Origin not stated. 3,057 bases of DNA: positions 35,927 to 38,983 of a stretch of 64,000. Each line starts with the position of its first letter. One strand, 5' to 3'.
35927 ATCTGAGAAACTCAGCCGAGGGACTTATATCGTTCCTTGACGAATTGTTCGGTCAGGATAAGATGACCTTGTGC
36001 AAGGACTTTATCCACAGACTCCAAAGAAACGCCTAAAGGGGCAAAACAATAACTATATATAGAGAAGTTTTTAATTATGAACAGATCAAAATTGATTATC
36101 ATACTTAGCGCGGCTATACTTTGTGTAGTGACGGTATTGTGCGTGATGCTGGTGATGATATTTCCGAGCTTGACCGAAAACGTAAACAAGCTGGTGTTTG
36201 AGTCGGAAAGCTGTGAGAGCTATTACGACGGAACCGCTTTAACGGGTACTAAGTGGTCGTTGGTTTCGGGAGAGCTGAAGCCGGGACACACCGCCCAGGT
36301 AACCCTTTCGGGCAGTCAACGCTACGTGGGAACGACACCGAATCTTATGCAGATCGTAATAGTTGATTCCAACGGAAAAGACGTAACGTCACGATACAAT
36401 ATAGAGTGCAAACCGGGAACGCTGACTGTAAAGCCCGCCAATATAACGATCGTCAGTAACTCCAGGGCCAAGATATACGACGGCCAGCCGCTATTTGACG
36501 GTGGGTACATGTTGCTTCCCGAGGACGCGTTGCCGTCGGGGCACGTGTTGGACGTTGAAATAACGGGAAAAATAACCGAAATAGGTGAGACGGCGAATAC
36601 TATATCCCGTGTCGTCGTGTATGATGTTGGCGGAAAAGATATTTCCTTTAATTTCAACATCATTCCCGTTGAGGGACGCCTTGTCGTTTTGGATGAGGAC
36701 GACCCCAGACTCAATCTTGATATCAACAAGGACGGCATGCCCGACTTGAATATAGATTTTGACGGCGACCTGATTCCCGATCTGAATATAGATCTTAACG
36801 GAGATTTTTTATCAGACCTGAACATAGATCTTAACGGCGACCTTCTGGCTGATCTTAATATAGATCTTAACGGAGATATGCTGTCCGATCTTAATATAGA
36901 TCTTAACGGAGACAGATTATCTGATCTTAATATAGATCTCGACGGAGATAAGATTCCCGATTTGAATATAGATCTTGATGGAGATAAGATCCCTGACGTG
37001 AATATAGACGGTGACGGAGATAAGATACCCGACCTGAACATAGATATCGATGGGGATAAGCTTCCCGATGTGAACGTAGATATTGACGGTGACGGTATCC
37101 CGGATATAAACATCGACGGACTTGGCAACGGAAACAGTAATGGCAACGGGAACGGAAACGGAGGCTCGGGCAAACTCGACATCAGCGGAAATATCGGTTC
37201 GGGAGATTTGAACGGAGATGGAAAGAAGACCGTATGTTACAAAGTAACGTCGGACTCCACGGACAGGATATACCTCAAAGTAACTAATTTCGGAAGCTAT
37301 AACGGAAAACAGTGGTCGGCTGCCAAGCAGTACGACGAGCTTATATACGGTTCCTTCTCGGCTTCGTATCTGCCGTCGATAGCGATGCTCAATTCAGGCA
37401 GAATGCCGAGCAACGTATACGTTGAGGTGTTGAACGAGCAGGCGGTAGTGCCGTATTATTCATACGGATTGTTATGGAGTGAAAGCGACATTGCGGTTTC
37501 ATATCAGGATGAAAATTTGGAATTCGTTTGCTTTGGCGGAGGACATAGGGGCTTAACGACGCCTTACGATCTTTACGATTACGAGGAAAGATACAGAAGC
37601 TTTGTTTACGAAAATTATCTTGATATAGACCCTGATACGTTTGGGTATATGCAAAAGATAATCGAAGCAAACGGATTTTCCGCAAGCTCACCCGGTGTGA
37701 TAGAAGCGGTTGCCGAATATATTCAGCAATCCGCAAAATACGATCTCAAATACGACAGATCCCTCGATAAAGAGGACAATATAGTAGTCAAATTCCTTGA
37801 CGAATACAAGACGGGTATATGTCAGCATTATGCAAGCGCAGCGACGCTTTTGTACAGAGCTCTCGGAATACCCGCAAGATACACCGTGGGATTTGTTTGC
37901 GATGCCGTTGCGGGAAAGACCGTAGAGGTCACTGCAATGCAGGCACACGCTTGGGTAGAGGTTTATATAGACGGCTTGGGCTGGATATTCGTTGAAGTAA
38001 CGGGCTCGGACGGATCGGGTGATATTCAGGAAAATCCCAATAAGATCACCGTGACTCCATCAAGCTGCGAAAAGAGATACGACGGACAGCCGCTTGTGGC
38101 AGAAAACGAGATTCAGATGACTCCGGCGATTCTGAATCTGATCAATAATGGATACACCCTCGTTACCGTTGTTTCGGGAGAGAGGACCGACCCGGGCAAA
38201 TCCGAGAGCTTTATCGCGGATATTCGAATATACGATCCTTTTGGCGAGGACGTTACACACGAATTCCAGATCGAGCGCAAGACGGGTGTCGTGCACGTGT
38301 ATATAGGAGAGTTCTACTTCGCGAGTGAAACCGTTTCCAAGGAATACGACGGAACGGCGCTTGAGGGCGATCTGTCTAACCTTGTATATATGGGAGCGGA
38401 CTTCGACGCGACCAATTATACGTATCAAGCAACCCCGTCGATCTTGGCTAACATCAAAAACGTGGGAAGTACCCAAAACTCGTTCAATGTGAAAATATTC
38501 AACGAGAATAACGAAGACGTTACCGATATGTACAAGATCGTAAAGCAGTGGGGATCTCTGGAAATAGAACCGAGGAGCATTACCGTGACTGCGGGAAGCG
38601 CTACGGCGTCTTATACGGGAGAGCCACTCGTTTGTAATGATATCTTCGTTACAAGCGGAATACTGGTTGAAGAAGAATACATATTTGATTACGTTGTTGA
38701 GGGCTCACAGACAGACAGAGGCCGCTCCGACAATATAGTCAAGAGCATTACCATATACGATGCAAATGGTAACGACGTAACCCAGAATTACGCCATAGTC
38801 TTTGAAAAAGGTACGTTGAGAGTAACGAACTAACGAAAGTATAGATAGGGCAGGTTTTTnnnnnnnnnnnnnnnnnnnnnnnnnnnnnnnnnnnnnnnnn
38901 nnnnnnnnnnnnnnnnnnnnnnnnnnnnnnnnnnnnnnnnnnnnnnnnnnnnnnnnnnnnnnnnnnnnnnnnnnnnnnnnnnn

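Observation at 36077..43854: Two giant paralogous transglutaminase-fold proteins with MBG(YGX) repeat stalks and Glu at the usual Asp position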

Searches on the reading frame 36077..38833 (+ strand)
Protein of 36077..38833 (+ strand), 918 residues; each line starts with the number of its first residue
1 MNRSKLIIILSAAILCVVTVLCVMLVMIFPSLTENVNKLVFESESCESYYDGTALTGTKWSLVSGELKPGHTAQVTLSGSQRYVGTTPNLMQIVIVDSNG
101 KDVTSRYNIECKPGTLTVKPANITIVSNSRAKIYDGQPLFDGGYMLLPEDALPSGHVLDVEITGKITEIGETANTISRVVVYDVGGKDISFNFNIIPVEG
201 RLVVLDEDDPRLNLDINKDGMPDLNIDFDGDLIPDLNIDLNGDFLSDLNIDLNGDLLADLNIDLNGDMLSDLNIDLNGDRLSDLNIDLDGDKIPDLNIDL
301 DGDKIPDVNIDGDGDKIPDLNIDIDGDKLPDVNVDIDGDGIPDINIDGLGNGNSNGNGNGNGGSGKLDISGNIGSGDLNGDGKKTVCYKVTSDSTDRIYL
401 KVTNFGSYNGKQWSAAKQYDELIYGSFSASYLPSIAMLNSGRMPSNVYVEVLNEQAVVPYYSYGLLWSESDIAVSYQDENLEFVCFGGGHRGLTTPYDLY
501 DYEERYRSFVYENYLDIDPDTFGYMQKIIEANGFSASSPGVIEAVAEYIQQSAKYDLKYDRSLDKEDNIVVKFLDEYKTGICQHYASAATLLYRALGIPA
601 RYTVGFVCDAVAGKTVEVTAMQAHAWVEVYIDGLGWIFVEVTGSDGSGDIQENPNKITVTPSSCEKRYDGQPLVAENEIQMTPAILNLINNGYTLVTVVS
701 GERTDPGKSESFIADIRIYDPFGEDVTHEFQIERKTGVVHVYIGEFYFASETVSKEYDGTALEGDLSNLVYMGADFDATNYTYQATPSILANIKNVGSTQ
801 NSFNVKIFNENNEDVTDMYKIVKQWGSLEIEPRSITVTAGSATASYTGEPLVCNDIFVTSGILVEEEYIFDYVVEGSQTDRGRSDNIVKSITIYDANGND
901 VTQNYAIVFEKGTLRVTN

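Call 5: search_protein_families(library=pfam, proteins=[window:36077-38833:+], max_evalue=0.01)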
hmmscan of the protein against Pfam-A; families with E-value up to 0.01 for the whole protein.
window:36077-38833:+ (918 aa): 3 families
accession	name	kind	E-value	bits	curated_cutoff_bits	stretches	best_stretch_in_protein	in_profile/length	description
PF01841.26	Transglut_core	-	9.4e-22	77.8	23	1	542-640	18-107/108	Transglutaminase-like superfamily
PF17998.7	AgI_II_C2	-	6.2e-09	36.9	27.1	0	89-122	60-93/148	Cell surface antigen I/II C2 terminal domain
PF05979.17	DUF896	-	5.1e-06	26.7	24.2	0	885-902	42-59/64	Bacterial protein of unknown function (DUF896)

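Call 7: search_protein_families(library=ncbifam, proteins=[window:36077-38833:+], max_evalue=0.01)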
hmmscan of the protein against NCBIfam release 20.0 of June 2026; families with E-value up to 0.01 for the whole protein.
window:36077-38833:+ (918 aa): 4 families
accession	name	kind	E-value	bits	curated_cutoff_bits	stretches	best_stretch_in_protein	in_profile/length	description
NF000535.3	MSCRAMM_SdrC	exception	0.00011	20.4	1700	1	224-344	742-862/963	MSCRAMM family adhesin SdrC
NF033609.2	MSCRAMM_ClfA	exception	0.00021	19.1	1150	1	237-345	683-797/934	MSCRAMM family adhesin clumping factor ClfA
NF033845.1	MSCRAMM_ClfB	exception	0.00045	18.3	999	1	222-340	566-683/871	MSCRAMM family adhesin clumping factor ClfB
NF045980.1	MAG6410_fam_LP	equivalog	0.0023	16.4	450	1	547-643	175-261/622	MAG6410 family transglutaminase-related lipoprotein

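Call 9: search_protein_families(library=padloc, proteins=[window:36077-38833:+], max_evalue=0.01)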
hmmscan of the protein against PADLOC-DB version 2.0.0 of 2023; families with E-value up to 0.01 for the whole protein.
window:36077-38833:+ (918 aa): 0 families

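Call 59: search_protein_families(library=pfam, alignment_id=A2, max_evalue=0.001)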
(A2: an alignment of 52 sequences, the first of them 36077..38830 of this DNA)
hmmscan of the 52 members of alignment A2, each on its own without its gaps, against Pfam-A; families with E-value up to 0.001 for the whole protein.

A. member 1, window:36077-38830:+ (918 aa): 3 families
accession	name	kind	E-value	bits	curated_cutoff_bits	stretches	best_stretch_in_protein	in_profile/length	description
PF01841.26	Transglut_core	-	9.4e-22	77.8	23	1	542-640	18-107/108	Transglutaminase-like superfamily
PF17998.7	AgI_II_C2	-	6.2e-09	36.9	27.1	0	89-122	60-93/148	Cell surface antigen I/II C2 terminal domain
PF05979.17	DUF896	-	5.1e-06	26.7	24.2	0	885-902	42-59/64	Bacterial protein of unknown function (DUF896)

B. families by the number of members that match (of 52 scanned): 8 families
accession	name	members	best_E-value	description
PF01841.26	Transglut_core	52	2e-44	Transglutaminase-like superfamily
PF17998.7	AgI_II_C2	42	1.4e-10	Cell surface antigen I/II C2 terminal domain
PF18657.6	YDG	14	2.5e-10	YDG domain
PF05979.17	DUF896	12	1.2e-07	Bacterial protein of unknown function (DUF896)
PF13471.12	Transglut_core3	9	3.6e-06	Transglutaminase-like superfamily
PF17883.6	MBG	5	6.1e-06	MBG domain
PF18676.6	MBG_2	2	0.00036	MBG domain (YGX type)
PF11992.13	TgpA_N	1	0.00013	TgpA N-terminal domain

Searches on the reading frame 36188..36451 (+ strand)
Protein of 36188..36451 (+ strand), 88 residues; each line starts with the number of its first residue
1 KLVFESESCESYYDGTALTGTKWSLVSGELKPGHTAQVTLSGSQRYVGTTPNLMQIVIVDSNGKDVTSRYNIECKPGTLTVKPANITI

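Call 34: search_protein_families(library=pfam, proteins=[window:36188-36451:+], max_evalue=10)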
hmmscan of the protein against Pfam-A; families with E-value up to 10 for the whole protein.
seq(88 aa): 3 families
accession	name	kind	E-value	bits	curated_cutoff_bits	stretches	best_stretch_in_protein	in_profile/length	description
PF17998.7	AgI_II_C2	-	0.0011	19.8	27.1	1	51-84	59-92/148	Cell surface antigen I/II C2 terminal domain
PF19076.6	CshA_repeat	-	0.012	16.7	27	1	36-71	66-100/103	Surface adhesin CshA repetitive domain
PF05979.17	DUF896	-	0.11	12.8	24.2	1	52-68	44-60/64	Bacterial protein of unknown function (DUF896)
